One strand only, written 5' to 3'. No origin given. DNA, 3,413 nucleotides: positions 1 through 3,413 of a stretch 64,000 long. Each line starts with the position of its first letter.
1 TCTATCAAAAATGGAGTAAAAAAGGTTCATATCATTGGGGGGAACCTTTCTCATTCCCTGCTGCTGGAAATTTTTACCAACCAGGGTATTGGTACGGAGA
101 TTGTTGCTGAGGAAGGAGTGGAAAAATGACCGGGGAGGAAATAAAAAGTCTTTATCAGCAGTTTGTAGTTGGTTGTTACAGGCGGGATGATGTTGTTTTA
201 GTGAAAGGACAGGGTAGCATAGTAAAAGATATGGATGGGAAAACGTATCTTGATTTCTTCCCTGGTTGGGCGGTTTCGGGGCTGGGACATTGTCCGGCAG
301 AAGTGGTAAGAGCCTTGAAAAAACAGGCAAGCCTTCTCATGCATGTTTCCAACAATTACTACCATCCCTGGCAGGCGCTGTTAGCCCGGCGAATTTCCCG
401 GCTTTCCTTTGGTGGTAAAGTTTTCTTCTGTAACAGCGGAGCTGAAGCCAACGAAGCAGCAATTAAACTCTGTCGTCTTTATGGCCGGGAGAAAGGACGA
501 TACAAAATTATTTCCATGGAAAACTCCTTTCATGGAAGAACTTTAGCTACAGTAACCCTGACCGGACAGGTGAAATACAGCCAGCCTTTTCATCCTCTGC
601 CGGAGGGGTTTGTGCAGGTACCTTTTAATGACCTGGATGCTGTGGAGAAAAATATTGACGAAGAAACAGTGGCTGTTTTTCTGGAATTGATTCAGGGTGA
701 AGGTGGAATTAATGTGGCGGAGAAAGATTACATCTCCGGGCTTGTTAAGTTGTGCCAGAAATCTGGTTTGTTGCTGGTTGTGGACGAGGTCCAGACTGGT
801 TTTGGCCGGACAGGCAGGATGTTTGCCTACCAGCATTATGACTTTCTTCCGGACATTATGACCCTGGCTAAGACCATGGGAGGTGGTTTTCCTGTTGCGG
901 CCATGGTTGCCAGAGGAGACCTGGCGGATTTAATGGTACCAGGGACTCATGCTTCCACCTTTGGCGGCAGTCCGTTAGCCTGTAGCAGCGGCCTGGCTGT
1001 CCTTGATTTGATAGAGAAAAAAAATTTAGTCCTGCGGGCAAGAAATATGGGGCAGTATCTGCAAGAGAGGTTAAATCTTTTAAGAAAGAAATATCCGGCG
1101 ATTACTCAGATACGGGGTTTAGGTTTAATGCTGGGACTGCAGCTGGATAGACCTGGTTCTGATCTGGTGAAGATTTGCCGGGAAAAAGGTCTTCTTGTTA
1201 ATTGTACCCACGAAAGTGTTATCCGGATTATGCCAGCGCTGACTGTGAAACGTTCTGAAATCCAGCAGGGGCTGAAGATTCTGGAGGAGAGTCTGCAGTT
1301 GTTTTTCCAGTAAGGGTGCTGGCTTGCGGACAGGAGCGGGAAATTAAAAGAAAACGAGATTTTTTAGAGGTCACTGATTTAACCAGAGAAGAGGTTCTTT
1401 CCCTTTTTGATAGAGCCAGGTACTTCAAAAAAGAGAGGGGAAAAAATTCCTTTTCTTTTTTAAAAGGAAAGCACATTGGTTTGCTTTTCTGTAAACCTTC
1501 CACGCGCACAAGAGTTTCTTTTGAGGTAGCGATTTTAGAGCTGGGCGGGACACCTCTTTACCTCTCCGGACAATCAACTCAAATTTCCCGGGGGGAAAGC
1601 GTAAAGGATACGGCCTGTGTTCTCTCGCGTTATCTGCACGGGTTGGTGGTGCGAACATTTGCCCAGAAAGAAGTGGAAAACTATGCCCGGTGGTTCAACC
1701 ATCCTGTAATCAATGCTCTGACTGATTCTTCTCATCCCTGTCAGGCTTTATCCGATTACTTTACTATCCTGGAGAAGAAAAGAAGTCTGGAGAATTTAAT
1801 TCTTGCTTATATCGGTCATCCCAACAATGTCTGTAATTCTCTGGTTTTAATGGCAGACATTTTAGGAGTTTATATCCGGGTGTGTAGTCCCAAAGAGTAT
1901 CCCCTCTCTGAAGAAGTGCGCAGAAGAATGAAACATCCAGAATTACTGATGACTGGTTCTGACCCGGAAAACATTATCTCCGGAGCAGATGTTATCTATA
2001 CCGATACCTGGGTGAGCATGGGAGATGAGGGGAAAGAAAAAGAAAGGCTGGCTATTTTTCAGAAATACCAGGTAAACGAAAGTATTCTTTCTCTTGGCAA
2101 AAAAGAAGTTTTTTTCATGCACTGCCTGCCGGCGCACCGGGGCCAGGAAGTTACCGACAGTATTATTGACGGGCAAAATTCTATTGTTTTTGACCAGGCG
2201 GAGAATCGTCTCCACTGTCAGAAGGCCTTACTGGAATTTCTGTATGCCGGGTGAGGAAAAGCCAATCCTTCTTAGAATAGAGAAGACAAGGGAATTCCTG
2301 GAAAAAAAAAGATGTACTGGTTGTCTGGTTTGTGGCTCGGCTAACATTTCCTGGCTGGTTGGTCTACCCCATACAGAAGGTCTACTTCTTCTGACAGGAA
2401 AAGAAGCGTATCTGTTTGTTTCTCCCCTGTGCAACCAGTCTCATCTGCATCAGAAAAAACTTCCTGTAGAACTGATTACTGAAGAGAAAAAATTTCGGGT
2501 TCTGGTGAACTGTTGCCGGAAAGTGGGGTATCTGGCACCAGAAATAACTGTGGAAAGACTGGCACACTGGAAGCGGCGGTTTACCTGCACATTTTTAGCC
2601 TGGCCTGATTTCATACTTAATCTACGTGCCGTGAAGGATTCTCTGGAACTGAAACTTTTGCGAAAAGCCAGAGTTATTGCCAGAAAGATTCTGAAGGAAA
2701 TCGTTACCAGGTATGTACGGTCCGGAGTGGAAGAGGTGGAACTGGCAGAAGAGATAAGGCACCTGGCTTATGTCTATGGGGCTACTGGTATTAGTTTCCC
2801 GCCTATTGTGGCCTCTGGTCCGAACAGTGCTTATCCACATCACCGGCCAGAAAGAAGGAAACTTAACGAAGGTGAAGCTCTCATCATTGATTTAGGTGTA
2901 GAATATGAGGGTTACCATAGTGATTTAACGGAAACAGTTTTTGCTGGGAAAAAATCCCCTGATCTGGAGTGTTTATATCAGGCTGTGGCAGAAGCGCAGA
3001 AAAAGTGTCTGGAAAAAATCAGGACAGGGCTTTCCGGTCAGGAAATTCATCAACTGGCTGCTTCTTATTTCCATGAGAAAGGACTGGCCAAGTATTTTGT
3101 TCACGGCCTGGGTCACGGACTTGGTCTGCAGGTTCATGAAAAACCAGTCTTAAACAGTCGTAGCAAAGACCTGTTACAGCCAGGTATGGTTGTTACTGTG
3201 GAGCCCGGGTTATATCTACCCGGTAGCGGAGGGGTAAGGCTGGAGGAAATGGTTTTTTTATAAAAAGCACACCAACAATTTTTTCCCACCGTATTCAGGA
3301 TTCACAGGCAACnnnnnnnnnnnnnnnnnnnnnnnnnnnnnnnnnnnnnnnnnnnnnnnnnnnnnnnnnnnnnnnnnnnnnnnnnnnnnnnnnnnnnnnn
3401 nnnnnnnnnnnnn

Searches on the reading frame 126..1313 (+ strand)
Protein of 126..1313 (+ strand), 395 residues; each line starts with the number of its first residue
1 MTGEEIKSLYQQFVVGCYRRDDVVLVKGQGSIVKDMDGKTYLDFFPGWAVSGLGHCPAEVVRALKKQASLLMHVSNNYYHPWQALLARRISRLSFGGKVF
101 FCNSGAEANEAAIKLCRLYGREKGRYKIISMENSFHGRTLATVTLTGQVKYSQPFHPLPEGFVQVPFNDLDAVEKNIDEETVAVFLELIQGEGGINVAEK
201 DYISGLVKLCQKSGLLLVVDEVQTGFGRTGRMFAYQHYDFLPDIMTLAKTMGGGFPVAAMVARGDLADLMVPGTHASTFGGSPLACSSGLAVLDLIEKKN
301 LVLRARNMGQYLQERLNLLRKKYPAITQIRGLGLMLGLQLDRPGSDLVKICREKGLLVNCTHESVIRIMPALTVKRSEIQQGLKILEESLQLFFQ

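Call 28: search_protein_families(library=pfam, proteins=[window:126-1313:+], max_evalue=0.001)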
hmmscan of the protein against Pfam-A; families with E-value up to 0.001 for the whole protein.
window:126-1313:+ (395 aa): 2 families
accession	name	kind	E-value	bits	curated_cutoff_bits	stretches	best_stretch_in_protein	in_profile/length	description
PF00202.27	Aminotran_3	-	3.6e-114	382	30.5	1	23-388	11-401/403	Aminotransferase class-III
PF00266.25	Aminotran_5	-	0.00052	19.5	21.5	1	98-224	63-179/371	Aminotransferase class-V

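Call 50: find_encoding_contigs(protein=window:126-1313:+, flank=10000, max_places=2)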
Protein window:126-1313:+ (395 aa): 4 contigs read that carry it; 2 places shown.
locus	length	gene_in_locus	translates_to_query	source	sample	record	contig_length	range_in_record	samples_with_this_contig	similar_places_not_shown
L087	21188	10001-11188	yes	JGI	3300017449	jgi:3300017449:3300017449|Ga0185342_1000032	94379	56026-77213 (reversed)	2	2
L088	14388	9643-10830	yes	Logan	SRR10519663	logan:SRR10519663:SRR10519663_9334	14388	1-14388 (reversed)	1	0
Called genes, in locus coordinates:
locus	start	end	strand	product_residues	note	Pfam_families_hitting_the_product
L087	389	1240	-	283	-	PF02091:tRNA-synt_2e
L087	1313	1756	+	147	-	PF01668:SmpB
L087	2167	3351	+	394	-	PF07833:Cu_amine_oxidN1 (weak), PF01520:Amidase_3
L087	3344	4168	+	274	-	PF01177:Asp_Glu_race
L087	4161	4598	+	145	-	PF01242:PTPS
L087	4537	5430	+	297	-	PF01259:SAICAR_synt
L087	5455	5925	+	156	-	PF02700:PurS (weak)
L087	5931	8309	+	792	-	PF18072:FGAR-AT_linker, PF00586:AIRS, PF02769:AIRS_C, PF22689:FGAR-AT_PurM_N-like (weak), PF00586:AIRS, PF02769:AIRS_C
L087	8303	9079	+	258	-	PF13507:GATase_5, PF01965:DJ-1_PfpI (weak), PF00117:GATase (weak), PF07685:GATase_3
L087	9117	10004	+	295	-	PF00696:AA_kinase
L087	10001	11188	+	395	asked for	PF00202:Aminotran_3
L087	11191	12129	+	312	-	PF02729:OTCace_N, PF00185:OTCace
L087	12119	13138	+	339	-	PF01321:Creatinase_N, PF00557:Peptidase_M24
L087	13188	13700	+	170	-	PF01475:FUR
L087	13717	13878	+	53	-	PF00301:Rubredoxin, PF21349:RUBY_RBDX (faint)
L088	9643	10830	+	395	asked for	PF00202:Aminotran_3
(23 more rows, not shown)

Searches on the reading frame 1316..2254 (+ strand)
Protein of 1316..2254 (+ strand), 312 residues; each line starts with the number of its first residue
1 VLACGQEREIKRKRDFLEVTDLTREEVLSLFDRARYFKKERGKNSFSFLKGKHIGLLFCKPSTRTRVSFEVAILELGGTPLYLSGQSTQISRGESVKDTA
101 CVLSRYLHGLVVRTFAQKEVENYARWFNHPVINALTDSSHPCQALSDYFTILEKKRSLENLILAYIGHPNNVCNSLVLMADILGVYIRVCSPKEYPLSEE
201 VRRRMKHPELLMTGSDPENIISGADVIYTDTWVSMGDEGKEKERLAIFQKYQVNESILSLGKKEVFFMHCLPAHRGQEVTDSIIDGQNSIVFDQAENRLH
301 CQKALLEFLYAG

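Call 28: search_protein_families(library=pfam, proteins=[window:1316-2254:+], max_evalue=0.001)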
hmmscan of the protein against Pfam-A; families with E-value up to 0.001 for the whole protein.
window:1316-2254:+ (312 aa): 2 families
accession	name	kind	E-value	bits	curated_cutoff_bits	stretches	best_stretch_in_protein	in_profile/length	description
PF00185.30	OTCace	-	1e-49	169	29.4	1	160-308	2-156/157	Aspartate/ornithine carbamoyltransferase, Asp/Orn binding domain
PF02729.26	OTCace_N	-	7.8e-47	159.5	29.9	1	14-153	1-148/148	Aspartate/ornithine carbamoyltransferase, carbamoyl-P binding domain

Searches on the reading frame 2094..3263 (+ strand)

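Call 28: search_protein_families(library=pfam, proteins=[window:2094-3263:+], max_evalue=0.001)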
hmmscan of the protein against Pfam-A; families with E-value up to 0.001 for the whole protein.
window:2094-3263:+ (389 aa): 2 families
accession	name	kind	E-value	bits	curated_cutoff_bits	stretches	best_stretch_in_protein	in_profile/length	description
PF00557.29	Peptidase_M24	-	1.5e-65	221.3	23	1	188-388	2-205/208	Metallopeptidase family M24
PF01321.24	Creatinase_N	-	1.7e-07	32.3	22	1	61-180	1-128/128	Creatinase/Prolidase N-terminal domain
